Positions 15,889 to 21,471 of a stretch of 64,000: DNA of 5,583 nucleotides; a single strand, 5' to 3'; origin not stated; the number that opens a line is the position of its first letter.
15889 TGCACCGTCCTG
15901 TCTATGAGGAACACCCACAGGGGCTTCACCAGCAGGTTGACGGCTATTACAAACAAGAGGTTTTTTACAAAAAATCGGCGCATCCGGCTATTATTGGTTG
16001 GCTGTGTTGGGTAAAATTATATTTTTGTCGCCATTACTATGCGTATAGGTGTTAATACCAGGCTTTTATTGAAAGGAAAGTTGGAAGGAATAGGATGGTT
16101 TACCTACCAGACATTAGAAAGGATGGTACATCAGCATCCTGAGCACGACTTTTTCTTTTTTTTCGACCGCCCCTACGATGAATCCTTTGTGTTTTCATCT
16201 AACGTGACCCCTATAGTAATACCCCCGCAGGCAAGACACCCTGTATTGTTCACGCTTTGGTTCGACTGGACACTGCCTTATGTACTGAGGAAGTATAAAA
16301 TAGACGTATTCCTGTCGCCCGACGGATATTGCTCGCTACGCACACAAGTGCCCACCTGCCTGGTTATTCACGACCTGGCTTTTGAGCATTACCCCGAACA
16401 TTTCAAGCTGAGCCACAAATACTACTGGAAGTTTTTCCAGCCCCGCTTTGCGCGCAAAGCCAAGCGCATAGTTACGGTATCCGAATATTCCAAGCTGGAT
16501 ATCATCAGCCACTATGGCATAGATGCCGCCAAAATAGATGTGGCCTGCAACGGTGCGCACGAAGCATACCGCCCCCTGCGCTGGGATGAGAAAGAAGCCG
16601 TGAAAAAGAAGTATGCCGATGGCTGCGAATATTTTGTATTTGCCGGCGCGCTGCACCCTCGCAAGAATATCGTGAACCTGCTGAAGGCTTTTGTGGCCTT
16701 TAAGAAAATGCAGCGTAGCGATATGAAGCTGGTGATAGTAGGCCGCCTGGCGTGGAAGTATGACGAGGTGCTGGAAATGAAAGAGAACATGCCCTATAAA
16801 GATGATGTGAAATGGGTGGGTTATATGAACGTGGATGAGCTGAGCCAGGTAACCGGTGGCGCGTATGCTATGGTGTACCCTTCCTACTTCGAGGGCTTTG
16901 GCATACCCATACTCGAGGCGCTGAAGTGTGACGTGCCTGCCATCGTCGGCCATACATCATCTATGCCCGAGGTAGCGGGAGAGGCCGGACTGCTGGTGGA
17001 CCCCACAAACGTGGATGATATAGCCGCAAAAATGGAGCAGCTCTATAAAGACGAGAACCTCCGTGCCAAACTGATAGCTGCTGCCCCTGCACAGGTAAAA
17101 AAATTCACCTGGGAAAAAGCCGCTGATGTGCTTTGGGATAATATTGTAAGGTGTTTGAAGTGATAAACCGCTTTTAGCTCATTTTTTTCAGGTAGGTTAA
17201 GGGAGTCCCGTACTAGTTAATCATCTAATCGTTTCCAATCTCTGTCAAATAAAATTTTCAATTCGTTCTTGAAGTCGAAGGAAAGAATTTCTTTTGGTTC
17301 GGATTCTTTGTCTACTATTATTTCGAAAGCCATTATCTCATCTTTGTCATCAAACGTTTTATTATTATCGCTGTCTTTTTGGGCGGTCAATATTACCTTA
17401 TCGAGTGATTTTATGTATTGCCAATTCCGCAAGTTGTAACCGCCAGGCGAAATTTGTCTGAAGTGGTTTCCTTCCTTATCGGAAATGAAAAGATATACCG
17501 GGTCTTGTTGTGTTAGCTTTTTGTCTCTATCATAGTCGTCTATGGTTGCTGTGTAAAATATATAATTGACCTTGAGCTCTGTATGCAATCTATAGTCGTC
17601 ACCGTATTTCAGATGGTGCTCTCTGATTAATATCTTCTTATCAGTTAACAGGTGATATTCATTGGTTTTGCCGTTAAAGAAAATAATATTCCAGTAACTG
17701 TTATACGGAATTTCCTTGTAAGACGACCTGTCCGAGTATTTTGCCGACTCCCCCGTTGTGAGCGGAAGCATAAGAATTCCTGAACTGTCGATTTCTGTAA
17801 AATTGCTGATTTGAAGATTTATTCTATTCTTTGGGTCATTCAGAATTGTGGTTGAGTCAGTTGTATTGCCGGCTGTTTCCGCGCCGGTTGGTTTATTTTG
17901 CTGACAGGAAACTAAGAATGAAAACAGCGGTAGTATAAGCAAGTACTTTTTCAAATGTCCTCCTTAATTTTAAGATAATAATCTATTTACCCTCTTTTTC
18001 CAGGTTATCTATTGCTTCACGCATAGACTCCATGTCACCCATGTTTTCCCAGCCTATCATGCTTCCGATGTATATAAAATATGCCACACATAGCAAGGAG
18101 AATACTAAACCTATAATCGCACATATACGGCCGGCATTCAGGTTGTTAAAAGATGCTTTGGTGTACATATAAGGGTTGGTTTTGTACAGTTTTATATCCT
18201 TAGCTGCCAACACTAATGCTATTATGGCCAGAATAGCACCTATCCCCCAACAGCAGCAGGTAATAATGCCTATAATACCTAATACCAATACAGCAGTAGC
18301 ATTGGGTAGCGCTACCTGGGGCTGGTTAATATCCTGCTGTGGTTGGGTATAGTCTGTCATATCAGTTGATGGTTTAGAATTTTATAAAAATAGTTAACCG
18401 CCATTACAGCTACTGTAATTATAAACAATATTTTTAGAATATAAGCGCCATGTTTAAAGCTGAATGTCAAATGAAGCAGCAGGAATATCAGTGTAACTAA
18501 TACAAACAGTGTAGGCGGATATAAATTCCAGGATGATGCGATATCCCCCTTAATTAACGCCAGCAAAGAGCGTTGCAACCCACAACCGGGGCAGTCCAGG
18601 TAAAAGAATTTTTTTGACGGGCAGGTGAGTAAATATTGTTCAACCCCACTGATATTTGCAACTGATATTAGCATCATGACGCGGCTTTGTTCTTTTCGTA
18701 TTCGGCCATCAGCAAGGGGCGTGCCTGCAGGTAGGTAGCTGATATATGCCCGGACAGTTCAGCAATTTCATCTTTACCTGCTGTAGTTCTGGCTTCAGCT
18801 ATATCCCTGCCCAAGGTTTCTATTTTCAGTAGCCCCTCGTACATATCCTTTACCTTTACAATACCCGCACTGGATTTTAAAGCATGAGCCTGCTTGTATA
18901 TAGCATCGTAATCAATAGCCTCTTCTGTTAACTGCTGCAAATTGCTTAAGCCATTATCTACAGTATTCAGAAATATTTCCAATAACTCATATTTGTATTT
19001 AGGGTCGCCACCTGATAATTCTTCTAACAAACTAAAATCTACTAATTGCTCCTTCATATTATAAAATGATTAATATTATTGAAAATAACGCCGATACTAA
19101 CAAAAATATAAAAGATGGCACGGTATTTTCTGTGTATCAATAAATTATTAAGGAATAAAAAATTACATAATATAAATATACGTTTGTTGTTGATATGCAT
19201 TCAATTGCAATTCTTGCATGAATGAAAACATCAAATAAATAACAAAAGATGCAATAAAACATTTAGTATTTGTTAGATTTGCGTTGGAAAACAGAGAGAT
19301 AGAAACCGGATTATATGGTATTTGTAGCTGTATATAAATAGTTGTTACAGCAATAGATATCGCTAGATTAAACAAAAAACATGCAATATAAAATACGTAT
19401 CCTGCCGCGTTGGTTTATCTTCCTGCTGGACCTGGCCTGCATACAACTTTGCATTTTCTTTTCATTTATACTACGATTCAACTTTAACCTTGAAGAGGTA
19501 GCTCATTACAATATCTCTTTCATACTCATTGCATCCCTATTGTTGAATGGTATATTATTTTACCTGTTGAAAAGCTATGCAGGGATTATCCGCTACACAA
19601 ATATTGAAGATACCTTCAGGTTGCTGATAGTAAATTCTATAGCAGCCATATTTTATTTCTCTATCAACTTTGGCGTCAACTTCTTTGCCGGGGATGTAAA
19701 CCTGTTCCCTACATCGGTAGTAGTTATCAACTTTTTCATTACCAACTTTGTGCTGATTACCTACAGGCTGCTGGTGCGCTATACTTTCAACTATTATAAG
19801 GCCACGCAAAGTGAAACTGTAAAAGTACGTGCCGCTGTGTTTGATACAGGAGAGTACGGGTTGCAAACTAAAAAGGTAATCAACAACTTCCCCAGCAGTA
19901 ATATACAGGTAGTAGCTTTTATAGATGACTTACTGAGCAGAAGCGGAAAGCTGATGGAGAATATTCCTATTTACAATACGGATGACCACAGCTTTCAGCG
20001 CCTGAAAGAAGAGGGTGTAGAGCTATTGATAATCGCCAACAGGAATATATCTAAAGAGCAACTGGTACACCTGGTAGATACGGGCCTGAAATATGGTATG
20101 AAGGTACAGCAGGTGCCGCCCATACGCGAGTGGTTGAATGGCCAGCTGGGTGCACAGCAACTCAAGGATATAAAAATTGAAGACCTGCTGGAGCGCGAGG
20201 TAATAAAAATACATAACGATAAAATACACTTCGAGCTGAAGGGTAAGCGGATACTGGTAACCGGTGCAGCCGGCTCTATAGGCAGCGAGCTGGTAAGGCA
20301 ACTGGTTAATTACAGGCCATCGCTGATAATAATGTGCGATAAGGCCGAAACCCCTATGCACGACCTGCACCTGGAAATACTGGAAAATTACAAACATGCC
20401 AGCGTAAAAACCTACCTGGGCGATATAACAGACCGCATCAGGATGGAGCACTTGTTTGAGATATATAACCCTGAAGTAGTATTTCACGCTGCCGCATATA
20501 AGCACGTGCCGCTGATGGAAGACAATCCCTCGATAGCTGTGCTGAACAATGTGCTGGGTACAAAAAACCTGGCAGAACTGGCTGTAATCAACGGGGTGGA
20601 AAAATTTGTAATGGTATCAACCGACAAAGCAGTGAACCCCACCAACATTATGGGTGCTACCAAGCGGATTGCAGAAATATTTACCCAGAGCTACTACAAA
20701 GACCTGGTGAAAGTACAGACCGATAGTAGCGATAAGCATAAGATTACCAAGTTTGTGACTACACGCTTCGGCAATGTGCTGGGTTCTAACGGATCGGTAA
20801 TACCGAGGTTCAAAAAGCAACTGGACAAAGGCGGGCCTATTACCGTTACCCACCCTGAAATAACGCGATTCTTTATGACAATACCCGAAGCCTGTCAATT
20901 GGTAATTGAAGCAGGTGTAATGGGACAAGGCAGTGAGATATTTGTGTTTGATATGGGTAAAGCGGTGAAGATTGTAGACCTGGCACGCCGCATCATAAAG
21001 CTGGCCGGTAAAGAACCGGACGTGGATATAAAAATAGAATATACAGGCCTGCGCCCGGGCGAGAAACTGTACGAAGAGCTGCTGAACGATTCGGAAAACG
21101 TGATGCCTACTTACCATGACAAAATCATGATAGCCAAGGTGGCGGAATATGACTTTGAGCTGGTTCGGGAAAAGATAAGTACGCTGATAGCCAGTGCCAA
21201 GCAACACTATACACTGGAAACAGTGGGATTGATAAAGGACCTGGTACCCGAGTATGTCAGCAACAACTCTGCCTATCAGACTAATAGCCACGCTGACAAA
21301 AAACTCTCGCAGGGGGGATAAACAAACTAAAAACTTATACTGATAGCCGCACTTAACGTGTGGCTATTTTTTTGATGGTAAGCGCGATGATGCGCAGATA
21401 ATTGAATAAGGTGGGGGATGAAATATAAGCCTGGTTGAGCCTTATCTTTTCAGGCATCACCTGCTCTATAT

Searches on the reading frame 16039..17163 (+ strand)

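Call 12: search_protein_families(library=pfam, proteins=[window:16039-17163:+], max_evalue=0.001)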
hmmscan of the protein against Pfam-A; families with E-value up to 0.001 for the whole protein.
window:16039-17163:+ (374 aa): 6 families
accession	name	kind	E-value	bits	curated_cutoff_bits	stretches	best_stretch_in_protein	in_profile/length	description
PF00534.26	Glycos_transf_1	-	2.9e-34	118.5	26.4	1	189-350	8-170/172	Glycosyl transferases group 1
PF13692.12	Glyco_trans_1_4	-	6.5e-25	88.5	27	1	198-338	3-142/142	Glycosyl transferases group 1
PF13439.12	Glyco_transf_4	-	9e-17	62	28.5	1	17-172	3-165/170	Glycosyltransferase Family 4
PF13579.12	Glyco_trans_4_4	-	4.3e-07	30.8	29.7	1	17-172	2-158/158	Glycosyl transferase 4-like domain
PF20706.3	GT4-conflict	-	5.2e-07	29.4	26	1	209-363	212-383/385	Family 4 Glycosyltransferase in conflict systems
PF13524.12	Glyco_trans_1_2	-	0.00031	21.2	25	1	223-363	8-140/144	Glycosyl transferase-like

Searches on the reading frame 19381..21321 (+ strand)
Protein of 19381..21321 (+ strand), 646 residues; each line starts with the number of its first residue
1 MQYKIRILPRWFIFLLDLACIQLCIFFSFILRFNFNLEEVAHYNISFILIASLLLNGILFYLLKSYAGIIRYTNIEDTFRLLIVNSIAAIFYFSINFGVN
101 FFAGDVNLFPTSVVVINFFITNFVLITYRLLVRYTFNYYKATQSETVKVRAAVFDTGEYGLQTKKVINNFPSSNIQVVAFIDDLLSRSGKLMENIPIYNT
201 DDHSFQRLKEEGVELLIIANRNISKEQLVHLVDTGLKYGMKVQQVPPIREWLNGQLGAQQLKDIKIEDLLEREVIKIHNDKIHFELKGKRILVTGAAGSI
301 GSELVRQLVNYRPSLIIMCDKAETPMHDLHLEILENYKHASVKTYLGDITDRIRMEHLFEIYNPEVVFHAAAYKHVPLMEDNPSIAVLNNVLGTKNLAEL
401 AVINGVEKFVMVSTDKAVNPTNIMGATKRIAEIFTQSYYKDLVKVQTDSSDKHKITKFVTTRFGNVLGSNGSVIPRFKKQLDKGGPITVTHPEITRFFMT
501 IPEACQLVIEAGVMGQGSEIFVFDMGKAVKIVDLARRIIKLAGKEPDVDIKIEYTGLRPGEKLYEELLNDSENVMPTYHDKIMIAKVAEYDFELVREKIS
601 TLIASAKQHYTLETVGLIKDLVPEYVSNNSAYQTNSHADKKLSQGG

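Call 12: search_protein_families(library=pfam, proteins=[window:19381-21321:+], max_evalue=0.001)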
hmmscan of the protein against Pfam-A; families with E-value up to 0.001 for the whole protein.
window:19381-21321:+ (646 aa): 10 families
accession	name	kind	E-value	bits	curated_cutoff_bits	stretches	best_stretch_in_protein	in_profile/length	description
PF02719.21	Polysacc_synt_2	-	3.9e-115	384.5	20.2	1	291-586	1-292/293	Polysaccharide biosynthesis protein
PF01370.27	Epimerase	-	1.4e-22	80.7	20.9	1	291-491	1-203/240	NAD dependent epimerase/dehydratase family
PF16363.11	GDP_Man_Dehyd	-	3.4e-17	63.3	27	1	292-415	1-130/332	GDP-mannose 4,6 dehydratase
PF04321.23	RmlD_sub_bind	-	7.8e-14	51.9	27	1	290-417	2-104/287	RmlD substrate binding domain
PF01073.25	3Beta_HSD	-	4.6e-12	46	22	1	292-421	1-123/280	3-beta hydroxysteroid dehydrogenase/isomerase family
PF13460.12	NAD_binding_10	-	1e-06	29.2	27.2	1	295-441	1-123/184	NAD(P)H-binding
PF07993.18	NAD_binding_4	-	1.2e-06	28.3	20.1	1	293-432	1-154/258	Male sterility protein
PF13727.12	CoA_binding_3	-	3.6e-06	27.6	25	1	72-220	11-149/175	CoA-binding domain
PF00106.31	adh_short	-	9.9e-06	25.6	26.6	1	289-360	1-69/195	short chain dehydrogenase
PF08659.16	KR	-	1.1e-05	25.9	22.6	1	291-414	3-136/180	KR domain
